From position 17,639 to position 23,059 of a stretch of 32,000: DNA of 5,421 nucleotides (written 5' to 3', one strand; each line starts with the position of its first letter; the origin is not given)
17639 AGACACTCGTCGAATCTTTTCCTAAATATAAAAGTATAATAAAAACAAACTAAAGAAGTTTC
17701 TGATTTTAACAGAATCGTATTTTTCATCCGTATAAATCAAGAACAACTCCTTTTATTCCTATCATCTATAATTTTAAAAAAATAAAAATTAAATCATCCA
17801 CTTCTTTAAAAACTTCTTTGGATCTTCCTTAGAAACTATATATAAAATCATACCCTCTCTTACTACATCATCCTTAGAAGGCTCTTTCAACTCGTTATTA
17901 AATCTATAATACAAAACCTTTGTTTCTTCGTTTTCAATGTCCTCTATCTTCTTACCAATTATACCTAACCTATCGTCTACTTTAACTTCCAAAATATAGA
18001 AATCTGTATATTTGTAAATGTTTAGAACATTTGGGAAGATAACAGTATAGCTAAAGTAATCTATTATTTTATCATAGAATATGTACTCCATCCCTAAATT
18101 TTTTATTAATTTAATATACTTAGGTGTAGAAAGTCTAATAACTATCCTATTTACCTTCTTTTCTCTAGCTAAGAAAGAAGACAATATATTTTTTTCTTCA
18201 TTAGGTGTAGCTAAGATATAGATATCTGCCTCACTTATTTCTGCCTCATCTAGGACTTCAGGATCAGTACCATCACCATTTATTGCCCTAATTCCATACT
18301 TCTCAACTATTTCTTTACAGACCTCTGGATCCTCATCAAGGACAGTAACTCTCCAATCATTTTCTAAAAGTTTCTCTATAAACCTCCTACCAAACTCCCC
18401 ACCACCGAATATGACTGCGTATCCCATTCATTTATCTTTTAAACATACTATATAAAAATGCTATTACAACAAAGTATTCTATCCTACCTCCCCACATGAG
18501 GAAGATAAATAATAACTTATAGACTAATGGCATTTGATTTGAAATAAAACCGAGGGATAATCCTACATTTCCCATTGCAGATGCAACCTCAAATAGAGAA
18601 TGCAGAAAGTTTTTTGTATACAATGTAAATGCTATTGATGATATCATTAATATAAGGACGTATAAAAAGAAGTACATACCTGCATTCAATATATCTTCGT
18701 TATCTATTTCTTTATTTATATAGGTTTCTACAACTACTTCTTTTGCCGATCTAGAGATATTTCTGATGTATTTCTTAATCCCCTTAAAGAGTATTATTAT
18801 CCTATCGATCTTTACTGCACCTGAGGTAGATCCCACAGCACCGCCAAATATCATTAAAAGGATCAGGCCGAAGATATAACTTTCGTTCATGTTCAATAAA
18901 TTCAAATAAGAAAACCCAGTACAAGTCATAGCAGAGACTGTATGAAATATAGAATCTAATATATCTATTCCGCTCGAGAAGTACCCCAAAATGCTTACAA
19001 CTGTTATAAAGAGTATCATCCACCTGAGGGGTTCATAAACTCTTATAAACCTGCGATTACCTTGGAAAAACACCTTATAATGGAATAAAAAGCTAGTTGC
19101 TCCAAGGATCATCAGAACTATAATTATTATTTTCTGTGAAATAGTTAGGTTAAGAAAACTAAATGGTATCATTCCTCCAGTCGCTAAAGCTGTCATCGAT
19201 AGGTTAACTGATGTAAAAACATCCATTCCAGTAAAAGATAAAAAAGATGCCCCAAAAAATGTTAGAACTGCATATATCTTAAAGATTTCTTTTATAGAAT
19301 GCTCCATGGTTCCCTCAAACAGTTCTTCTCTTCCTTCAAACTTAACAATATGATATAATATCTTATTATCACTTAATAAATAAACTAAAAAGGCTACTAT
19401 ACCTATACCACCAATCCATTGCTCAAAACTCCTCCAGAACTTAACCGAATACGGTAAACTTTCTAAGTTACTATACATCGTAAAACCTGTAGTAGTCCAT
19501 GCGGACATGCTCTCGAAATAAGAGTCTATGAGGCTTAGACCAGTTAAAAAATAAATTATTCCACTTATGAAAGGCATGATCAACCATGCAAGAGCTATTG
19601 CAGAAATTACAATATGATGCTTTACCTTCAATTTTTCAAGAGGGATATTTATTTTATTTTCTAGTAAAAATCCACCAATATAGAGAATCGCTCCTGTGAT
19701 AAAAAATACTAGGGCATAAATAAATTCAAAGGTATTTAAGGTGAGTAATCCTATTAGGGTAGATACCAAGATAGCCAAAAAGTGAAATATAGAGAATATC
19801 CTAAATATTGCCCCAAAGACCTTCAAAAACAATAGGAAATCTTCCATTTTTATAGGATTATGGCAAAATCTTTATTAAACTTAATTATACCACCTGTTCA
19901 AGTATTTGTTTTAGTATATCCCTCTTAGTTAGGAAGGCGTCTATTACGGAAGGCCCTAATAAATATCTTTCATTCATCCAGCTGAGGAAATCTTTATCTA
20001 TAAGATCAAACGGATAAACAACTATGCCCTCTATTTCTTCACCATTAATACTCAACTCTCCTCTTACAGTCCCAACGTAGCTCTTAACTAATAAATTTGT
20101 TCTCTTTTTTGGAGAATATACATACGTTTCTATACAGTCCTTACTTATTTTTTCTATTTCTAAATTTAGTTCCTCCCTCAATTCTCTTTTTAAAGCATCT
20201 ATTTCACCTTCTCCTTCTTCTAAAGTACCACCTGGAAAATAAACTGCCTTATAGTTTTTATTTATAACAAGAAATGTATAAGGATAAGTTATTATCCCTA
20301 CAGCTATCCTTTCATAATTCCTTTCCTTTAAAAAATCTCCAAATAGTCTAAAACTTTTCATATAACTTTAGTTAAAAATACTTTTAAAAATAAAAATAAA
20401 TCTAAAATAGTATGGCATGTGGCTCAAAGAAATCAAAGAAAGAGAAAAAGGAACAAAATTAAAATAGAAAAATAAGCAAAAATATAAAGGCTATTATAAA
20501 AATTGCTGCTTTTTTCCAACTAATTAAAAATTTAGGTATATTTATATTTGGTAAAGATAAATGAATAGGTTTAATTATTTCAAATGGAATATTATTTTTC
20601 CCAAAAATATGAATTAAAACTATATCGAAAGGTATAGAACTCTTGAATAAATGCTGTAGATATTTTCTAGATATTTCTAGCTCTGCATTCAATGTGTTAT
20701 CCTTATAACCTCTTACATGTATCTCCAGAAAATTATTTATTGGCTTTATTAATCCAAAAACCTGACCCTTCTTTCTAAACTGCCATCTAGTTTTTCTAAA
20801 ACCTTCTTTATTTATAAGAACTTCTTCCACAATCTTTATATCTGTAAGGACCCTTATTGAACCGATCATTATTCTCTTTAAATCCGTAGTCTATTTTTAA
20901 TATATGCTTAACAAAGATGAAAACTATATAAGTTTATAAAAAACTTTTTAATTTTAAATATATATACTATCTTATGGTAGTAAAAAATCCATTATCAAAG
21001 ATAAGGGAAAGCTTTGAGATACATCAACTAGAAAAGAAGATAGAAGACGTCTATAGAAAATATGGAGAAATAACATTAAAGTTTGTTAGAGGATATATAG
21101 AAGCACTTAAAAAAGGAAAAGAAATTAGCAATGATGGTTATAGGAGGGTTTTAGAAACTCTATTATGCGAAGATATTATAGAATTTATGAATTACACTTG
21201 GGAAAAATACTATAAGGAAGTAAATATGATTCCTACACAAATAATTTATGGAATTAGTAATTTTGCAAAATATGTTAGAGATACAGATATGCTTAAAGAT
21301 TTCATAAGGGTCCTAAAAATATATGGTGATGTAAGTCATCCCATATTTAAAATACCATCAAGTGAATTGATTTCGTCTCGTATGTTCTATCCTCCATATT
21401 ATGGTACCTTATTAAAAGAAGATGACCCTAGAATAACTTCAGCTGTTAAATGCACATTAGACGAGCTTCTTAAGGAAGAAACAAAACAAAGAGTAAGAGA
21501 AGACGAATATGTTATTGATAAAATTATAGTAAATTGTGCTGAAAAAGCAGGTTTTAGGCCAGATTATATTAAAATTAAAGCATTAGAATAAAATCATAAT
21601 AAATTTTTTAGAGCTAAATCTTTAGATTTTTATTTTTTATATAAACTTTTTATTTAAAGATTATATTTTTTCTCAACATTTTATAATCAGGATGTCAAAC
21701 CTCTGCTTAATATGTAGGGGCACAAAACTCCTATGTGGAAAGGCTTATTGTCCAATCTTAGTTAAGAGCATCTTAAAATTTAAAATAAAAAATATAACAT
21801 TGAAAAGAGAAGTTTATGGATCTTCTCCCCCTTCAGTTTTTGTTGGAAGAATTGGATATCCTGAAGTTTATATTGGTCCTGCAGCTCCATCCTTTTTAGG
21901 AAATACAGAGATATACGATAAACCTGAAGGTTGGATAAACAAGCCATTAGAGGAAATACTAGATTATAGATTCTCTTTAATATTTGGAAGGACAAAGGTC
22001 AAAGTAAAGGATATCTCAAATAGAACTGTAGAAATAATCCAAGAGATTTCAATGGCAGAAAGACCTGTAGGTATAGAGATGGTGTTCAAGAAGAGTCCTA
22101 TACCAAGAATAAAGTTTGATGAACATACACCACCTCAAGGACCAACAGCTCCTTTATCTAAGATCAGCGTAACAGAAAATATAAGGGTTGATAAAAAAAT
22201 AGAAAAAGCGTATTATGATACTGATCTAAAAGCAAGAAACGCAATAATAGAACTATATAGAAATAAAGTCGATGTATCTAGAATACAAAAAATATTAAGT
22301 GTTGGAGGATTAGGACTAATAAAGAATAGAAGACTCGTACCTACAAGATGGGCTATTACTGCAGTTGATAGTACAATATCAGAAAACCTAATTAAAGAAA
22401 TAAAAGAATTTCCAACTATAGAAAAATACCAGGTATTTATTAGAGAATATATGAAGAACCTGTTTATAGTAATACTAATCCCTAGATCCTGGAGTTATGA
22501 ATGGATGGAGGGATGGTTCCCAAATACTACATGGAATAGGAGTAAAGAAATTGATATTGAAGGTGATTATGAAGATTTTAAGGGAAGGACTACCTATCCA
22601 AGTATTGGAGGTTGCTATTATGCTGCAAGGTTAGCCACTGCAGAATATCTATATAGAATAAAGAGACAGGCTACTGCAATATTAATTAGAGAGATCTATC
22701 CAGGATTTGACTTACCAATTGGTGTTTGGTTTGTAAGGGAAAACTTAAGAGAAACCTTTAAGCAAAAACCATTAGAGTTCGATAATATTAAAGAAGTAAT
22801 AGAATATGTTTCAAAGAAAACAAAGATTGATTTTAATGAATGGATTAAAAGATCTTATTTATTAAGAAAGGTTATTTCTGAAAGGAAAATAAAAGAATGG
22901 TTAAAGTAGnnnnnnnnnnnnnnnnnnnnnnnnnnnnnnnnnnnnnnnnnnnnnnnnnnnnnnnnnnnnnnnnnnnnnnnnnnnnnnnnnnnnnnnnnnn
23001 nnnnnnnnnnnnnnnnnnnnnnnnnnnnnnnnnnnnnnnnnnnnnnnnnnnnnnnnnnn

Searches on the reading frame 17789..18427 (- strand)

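Call 53: search_protein_families(library=pfam, proteins=[window:17789-18427:-], max_evalue=0.00001)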
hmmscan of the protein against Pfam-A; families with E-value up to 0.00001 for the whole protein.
window:17789-18427:- (212 aa): 2 families
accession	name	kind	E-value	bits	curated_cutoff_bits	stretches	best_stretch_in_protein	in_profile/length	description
PF02254.24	TrkA_N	-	2.3e-27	96.1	23.8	1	5-117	2-114/116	TrkA-N domain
PF13241.12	NAD_binding_7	-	6.3e-06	27.2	22.1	0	5-88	11-83/104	Putative NAD(P)-binding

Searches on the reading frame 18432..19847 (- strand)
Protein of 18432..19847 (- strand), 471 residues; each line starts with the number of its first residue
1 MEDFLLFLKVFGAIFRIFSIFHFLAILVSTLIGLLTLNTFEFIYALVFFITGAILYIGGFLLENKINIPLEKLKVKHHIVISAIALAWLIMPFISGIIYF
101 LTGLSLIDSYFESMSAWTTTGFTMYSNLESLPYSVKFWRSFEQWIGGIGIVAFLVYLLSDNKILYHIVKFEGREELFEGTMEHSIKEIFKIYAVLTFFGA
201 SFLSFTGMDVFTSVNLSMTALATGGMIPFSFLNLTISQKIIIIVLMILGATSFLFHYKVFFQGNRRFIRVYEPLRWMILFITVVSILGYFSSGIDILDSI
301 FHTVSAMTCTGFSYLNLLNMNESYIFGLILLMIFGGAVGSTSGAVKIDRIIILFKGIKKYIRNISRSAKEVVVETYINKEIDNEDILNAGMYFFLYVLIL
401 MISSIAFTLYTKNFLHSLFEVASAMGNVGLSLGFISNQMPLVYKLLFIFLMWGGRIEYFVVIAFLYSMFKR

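Call 53: search_protein_families(library=pfam, proteins=[window:18432-19847:-], max_evalue=0.00001)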
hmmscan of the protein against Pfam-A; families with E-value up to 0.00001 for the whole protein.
window:18432-19847:- (471 aa): 1 family
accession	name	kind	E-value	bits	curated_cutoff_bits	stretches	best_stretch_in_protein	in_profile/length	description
PF02386.22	TrkH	-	4.6e-36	124.8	27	1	105-462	62-487/502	Cation transport protein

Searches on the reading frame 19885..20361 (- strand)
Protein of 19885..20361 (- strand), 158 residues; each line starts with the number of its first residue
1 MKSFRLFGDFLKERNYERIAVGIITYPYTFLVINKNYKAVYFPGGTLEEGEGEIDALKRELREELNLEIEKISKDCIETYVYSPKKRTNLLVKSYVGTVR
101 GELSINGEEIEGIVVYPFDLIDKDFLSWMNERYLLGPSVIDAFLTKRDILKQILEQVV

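Call 53: search_protein_families(library=pfam, proteins=[window:19885-20361:-], max_evalue=0.00001)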
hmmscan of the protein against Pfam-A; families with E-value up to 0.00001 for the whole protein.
window:19885-20361:- (158 aa): 1 family
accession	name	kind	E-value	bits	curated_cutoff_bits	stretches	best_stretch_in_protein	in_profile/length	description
PF00293.34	NUDIX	-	2.5e-10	40.9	21.1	1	19-122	4-120/134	NUDIX domain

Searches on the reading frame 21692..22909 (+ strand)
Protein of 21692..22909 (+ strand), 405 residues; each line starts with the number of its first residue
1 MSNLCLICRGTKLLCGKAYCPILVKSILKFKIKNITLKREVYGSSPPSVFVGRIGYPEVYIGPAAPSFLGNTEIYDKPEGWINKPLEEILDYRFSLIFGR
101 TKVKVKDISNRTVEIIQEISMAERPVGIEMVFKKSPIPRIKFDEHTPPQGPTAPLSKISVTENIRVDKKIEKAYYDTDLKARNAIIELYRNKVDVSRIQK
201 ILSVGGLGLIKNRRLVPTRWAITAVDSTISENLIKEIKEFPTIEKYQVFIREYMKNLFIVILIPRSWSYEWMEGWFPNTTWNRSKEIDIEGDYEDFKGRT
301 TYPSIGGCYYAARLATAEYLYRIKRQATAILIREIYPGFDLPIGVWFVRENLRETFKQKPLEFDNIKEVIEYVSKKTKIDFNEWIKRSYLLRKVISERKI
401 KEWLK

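Call 53: search_protein_families(library=pfam, proteins=[window:21692-22909:+], max_evalue=0.00001)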
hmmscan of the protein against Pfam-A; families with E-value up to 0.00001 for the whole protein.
window:21692-22909:+ (405 aa): 2 families
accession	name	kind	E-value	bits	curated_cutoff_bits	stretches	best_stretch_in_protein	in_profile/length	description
PF04894.17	Nre_N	-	5.5e-107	358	25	1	14-282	1-270/270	Archaeal Nre, N-terminal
PF04895.17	Nre_C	-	1.5e-40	137.9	27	1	294-403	1-110/110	Archaeal Nre, C-terminal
